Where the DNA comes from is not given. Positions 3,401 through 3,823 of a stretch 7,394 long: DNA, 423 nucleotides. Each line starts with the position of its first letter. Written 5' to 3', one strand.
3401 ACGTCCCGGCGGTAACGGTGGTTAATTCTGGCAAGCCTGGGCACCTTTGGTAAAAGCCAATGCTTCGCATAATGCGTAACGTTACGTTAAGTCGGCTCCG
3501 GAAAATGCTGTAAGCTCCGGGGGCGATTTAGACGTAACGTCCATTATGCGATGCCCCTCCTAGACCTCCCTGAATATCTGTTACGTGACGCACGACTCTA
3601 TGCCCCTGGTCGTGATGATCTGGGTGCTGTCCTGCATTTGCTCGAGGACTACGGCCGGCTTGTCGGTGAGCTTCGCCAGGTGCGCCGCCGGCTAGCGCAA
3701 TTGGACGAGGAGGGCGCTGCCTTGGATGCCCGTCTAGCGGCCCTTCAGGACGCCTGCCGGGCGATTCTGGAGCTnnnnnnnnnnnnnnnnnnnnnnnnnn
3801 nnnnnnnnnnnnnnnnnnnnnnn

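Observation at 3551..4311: Orphan two-gene cargo module at the ctxAB-equivalent position, convergent with overlapping stop codons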

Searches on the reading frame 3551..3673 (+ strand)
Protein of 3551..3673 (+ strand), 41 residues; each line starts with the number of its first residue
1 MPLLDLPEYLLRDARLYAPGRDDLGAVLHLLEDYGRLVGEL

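Call 71: search_solved_structures(query=A3, max_evalue=10, show_alignments=5)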
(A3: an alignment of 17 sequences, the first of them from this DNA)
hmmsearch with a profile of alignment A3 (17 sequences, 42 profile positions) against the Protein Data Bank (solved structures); distinct sequences matched with E-value up to 10: 3.
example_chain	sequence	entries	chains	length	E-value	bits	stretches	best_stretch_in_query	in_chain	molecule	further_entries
4y6c_A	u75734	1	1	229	0.0021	20.9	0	14-29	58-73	ANSERINA PUTATIVE KINESIN LIGHT chain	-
4y6w_A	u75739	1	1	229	0.96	12.4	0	14-29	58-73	NaB(AB)3ACb - light chain TPR-like repeats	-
1ve3_A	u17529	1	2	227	1.2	12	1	5-24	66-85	hypothetical protein PH0226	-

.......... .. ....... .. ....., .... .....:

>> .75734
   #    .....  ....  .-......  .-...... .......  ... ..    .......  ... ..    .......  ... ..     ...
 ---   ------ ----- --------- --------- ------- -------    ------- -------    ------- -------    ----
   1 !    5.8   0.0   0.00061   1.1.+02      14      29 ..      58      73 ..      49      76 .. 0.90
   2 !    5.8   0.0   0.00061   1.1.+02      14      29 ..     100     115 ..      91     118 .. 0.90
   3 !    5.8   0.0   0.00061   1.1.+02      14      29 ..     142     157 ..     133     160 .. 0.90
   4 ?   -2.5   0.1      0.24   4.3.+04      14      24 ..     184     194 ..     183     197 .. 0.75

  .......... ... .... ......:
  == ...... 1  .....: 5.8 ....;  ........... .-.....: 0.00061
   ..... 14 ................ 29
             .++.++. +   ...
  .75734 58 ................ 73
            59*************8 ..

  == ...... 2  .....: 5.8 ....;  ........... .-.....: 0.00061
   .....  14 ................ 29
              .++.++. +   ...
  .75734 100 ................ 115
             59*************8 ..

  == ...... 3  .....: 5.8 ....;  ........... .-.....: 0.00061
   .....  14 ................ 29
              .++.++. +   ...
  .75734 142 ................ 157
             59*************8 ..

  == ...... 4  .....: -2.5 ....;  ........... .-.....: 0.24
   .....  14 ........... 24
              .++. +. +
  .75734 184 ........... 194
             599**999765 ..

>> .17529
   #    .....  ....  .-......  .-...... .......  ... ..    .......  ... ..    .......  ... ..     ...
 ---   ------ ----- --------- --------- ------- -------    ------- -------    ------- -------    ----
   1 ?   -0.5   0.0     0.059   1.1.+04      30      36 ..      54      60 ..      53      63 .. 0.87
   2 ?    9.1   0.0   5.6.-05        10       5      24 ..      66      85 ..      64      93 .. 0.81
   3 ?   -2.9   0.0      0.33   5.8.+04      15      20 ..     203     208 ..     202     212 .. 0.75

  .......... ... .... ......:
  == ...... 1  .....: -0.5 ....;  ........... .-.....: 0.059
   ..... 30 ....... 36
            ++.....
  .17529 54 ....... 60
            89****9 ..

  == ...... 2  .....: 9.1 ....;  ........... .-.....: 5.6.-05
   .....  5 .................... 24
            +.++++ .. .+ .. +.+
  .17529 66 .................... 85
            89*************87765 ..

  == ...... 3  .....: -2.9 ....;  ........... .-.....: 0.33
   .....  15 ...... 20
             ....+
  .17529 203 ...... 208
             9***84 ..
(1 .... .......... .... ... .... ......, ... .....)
